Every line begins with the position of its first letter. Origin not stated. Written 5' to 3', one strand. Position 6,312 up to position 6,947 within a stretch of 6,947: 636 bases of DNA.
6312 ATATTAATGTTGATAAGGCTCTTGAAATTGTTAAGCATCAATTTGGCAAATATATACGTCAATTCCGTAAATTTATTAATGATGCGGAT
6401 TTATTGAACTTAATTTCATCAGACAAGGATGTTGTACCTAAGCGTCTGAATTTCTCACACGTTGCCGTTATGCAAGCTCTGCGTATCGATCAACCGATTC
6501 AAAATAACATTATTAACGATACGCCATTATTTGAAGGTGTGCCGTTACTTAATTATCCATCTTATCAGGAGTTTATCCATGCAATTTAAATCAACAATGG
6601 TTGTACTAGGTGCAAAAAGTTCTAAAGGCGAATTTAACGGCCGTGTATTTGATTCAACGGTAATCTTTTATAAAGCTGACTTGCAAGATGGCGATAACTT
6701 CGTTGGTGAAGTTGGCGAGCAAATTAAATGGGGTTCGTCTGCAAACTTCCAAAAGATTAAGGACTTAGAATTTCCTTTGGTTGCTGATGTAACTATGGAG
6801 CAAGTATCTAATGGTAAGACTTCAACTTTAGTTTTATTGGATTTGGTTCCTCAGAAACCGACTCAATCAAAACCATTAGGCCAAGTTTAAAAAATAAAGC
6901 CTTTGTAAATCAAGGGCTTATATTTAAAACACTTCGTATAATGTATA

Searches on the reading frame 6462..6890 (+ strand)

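Call 8: search_protein_families(library=pfam, proteins=[window:6462-6890:+], max_evalue=0.01)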
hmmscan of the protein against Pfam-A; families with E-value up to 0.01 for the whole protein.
window:6462-6890:+ (142 aa): 0 families

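Call 9: search_protein_families(library=phrogs, proteins=[window:6462-6890:+], max_evalue=0.001)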
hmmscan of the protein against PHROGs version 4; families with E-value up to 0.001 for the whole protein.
window:6462-6890:+ (142 aa): 1 family
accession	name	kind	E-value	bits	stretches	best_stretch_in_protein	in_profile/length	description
phrog_4994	-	unknown function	9e-34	117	1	40-137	1-99/103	-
